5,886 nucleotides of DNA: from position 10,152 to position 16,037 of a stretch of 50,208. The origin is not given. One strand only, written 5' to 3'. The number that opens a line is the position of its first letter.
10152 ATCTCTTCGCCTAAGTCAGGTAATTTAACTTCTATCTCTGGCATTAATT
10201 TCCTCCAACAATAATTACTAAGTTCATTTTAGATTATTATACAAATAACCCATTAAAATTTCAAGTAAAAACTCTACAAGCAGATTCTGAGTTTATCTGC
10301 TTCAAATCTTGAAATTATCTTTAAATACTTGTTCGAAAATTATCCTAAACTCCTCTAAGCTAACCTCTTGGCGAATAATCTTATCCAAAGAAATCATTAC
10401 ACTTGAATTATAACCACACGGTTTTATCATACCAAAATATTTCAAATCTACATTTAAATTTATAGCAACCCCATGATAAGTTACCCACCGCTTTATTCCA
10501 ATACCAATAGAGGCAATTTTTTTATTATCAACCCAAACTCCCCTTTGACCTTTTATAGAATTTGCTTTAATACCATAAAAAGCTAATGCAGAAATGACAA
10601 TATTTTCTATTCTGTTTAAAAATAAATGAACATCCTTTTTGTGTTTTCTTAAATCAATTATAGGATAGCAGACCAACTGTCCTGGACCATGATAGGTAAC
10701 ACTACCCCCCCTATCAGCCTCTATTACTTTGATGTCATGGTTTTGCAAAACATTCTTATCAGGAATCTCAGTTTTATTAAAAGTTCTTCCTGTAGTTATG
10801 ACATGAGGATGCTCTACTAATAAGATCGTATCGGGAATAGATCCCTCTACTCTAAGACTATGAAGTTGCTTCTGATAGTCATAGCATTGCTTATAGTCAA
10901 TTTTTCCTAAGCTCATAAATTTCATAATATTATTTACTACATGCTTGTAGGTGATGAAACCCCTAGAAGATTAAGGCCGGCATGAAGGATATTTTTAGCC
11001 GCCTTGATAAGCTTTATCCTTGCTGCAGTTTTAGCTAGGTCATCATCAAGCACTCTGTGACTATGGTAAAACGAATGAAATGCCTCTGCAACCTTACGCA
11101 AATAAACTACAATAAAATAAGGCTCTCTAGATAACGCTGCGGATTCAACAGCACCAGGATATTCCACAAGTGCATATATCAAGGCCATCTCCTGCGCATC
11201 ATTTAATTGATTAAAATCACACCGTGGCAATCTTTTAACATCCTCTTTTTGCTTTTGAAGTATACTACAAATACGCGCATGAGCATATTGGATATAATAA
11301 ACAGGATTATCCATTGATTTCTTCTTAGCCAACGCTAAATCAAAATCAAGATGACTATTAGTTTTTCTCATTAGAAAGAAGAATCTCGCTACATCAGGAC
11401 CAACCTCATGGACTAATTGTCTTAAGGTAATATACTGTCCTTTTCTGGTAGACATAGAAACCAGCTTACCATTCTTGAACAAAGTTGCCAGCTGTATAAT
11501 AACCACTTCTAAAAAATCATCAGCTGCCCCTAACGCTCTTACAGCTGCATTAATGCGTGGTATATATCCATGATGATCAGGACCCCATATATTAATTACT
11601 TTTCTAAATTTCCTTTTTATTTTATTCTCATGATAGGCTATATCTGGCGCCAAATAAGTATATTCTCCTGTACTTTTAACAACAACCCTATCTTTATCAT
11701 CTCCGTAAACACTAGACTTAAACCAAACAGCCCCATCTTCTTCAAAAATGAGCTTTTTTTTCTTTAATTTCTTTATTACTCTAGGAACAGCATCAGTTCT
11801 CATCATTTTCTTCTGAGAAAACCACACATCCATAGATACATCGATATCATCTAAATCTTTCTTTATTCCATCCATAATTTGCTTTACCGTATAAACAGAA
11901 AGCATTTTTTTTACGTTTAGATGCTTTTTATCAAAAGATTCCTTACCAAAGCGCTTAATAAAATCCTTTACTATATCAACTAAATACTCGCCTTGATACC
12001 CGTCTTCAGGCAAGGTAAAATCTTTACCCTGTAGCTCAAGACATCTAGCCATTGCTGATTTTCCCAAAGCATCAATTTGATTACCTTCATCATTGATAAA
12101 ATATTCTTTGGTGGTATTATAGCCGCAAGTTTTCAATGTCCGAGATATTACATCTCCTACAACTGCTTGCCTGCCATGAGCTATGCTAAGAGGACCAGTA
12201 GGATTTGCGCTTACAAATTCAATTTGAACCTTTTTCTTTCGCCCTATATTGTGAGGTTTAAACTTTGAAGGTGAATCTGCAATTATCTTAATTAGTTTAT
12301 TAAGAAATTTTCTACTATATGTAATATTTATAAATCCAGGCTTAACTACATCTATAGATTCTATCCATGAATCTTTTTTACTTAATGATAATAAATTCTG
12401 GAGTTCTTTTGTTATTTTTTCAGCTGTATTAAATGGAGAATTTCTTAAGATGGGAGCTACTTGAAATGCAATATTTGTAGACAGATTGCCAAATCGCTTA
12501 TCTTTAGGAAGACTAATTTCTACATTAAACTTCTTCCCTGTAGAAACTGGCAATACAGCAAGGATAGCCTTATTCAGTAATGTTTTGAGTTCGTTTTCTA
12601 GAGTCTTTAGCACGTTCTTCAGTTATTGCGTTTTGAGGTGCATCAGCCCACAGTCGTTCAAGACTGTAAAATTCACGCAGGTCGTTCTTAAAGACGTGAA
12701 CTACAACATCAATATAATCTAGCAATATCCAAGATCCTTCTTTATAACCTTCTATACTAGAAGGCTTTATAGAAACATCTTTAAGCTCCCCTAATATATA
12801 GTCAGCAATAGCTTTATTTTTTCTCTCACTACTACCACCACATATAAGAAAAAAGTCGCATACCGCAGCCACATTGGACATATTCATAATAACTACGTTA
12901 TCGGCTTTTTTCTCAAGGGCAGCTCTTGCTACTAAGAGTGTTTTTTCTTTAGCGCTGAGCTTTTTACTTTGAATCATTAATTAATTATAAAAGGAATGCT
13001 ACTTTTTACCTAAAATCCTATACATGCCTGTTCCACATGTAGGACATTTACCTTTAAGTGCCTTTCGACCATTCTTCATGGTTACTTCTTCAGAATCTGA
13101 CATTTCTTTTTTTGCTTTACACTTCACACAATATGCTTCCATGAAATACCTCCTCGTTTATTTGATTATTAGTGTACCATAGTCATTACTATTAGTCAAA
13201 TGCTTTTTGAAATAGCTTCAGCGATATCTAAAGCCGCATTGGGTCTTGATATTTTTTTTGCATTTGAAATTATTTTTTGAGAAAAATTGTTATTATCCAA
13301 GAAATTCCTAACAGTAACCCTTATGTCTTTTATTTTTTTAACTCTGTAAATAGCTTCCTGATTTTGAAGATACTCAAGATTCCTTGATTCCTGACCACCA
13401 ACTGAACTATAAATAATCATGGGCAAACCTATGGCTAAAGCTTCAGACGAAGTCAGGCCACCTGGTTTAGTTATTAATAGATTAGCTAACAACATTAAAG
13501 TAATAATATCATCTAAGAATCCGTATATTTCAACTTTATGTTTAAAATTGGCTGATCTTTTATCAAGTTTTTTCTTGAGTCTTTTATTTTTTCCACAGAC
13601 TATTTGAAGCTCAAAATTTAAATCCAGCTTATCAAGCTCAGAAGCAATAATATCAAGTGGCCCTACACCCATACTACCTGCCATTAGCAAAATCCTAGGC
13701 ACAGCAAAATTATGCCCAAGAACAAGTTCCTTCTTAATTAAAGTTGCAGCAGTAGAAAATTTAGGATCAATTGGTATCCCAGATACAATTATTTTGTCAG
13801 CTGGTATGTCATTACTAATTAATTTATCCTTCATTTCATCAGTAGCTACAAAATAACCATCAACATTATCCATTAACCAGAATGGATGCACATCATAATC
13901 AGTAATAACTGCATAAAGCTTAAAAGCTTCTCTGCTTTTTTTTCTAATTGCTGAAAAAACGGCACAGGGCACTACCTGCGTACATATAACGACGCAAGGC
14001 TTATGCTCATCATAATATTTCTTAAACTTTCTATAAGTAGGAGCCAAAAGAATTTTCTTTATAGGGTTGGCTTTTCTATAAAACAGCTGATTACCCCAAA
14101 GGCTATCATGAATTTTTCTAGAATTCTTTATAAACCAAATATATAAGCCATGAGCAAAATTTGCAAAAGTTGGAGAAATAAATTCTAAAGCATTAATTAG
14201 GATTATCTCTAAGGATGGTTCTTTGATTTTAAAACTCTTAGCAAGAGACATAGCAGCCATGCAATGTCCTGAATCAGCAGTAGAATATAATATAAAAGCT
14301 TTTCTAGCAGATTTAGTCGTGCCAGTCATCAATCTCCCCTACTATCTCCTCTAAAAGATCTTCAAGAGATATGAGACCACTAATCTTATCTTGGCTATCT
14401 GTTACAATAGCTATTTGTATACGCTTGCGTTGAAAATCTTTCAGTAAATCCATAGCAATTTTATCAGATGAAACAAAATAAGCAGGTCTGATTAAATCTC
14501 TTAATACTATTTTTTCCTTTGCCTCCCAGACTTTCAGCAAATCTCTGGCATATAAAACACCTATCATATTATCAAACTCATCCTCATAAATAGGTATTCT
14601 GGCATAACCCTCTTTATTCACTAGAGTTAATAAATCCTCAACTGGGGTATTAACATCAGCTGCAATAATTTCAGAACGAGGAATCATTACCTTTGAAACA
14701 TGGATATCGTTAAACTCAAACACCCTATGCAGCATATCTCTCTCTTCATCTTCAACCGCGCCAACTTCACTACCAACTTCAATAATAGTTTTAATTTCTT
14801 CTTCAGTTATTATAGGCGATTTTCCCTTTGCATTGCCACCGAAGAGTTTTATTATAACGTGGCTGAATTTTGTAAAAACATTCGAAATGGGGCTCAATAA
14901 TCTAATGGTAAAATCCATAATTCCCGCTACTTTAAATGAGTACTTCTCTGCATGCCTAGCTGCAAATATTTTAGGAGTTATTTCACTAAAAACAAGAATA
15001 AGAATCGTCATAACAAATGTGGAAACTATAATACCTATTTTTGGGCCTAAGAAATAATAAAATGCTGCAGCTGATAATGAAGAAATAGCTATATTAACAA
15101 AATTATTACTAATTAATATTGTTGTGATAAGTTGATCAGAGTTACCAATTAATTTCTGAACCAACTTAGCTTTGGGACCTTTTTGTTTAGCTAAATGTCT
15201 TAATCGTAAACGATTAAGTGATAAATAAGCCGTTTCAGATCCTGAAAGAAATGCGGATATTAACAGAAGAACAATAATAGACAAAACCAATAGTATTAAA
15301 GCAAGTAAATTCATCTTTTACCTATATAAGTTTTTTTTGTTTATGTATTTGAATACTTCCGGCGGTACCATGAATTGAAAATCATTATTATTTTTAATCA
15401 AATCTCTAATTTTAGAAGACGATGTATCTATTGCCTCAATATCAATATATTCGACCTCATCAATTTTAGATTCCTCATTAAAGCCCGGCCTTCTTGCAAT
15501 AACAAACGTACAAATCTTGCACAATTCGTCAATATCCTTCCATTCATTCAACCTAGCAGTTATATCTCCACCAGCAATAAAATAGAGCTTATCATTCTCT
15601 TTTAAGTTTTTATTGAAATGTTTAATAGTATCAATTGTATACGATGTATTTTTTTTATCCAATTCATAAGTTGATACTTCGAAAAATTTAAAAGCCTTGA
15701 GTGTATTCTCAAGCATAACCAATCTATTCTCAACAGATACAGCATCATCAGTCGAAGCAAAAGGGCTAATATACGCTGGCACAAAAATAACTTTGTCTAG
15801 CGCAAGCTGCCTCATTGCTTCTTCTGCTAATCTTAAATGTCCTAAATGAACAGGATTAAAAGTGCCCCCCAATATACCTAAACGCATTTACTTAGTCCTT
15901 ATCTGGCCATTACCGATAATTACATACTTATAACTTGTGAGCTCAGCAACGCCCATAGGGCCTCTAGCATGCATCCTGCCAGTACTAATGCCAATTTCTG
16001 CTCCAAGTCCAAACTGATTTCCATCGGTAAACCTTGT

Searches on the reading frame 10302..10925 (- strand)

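Call 63: search_protein_families(library=pfam, proteins=[window:10302-10925:-], max_evalue=0.001)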
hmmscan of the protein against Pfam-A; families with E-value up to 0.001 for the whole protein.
window:10302-10925:- (207 aa): 2 families
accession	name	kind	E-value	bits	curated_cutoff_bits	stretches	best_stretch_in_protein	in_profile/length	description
PF21948.1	LplA-B_cat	-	7.5e-46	157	27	1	10-201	1-199/200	Lipoyl protein ligase A/B catalytic domain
PF03099.24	BPL_LplA_LipB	-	1.2e-05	25.6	21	1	58-160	19-133/133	Biotin/lipoate A/B protein ligase family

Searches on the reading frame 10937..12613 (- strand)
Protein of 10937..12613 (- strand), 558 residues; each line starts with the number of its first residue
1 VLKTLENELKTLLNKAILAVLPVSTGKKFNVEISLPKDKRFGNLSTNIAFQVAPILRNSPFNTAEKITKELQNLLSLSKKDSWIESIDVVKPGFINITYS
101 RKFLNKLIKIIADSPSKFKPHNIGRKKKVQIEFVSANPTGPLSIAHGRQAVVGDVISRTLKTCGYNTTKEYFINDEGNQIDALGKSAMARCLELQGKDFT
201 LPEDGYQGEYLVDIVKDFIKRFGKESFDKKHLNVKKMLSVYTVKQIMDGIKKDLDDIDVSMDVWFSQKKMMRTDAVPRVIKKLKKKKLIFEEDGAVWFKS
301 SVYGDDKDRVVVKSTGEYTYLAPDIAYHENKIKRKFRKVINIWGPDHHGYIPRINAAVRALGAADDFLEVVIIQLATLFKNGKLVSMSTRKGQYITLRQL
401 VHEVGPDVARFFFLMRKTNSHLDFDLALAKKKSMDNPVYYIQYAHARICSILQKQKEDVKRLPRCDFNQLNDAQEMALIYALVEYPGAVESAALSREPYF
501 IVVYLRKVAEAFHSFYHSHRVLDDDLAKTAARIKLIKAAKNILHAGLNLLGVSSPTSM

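Call 63: search_protein_families(library=pfam, proteins=[window:10937-12613:-], max_evalue=0.001)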
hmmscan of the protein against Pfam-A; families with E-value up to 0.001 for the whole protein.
window:10937-12613:- (558 aa): 5 families
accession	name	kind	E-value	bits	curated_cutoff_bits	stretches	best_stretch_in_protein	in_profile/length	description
PF05746.21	DALR_1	-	7e-33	113.6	22.3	1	441-558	1-117/117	DALR anticodon binding domain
PF00750.26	tRNA-synt_1d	-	7e-23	81.6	23.3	1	122-403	15-297/349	tRNA synthetases class I (R), catalytic domain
PF03485.21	Arg_tRNA_synt_N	-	6.6e-13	49.5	21.5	1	8-98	2-84/85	Arginyl tRNA synthetase N terminal domain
PF09334.17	tRNA-synt_1g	-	1.9e-05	24.1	20.1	0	243-301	67-125/391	tRNA synthetases class I (M)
PF01406.26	tRNA-synt_1e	-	0.00017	21.5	27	0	140-301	21-134/301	tRNA synthetases class I (C) catalytic domain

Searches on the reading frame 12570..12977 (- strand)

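Call 63: search_protein_families(library=pfam, proteins=[window:12570-12977:-], max_evalue=0.001)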
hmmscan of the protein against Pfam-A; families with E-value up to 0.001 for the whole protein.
window:12570-12977:- (135 aa): 1 family
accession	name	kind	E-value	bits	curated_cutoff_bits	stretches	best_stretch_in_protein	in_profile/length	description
PF02410.21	RsfS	-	1.4e-29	102.6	21.6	1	16-110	3-98/98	Ribosomal silencing factor during starvation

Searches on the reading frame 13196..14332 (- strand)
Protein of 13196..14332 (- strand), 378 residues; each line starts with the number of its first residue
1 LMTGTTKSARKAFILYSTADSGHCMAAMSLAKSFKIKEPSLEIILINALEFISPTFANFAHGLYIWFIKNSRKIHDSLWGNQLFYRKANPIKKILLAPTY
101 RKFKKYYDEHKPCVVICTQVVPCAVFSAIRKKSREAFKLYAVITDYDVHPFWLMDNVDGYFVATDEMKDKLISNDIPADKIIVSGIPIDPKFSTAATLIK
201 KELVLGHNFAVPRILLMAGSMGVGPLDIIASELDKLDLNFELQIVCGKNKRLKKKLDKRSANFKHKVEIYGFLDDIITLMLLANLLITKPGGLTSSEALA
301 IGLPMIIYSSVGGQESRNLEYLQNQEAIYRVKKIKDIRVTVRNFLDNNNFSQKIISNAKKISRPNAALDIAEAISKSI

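Call 63: search_protein_families(library=pfam, proteins=[window:13196-14332:-], max_evalue=0.001)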
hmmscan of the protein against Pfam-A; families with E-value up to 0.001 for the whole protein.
window:13196-14332:- (378 aa): 4 families
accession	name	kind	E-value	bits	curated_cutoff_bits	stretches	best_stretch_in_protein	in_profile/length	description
PF06925.17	MGDG_synth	-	1.4e-22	81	25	1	23-188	1-169/169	Monogalactosyldiacylglycerol (MGDG) synthase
PF00534.26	Glycos_transf_1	-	1.3e-10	41.5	26.4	1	244-360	51-171/172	Glycosyl transferases group 1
PF04101.22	Glyco_tran_28_C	-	2.5e-08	34.6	22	1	214-327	2-119/166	Glycosyltransferase family 28 C-terminal domain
PF13692.12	Glyco_trans_1_4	-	0.00011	22.9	27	1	226-315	17-113/142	Glycosyl transferases group 1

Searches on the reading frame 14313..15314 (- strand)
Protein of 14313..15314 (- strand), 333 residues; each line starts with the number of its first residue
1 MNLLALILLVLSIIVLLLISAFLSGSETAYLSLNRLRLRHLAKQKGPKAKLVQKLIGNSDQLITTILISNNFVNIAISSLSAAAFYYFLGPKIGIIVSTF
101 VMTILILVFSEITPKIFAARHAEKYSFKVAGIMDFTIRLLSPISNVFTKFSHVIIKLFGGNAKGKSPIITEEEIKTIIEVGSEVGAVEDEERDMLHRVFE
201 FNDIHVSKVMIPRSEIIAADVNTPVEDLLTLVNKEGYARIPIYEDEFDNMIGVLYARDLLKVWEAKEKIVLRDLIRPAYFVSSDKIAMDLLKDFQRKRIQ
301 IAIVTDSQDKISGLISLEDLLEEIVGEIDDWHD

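Call 63: search_protein_families(library=pfam, proteins=[window:14313-15314:-], max_evalue=0.001)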
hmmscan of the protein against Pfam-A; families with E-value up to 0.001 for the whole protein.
window:14313-15314:- (333 aa): 2 families
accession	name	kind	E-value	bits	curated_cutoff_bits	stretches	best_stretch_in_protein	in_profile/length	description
PF01595.25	CNNM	-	3.1e-55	187.1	28.4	1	13-191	3-181/181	Cyclin M transmembrane N-terminal domain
PF00571.33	CBS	-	7.4e-16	58.7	24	2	211-262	4-54/57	CBS domain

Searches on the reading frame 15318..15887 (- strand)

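Call 63: search_protein_families(library=pfam, proteins=[window:15318-15887:-], max_evalue=0.001)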
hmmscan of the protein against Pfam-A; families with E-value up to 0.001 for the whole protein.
window:15318-15887:- (189 aa): 1 family
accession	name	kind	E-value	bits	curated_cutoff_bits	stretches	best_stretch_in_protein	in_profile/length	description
PF01467.32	CTP_transf_like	-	3e-22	79.7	21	1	5-162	1-132/133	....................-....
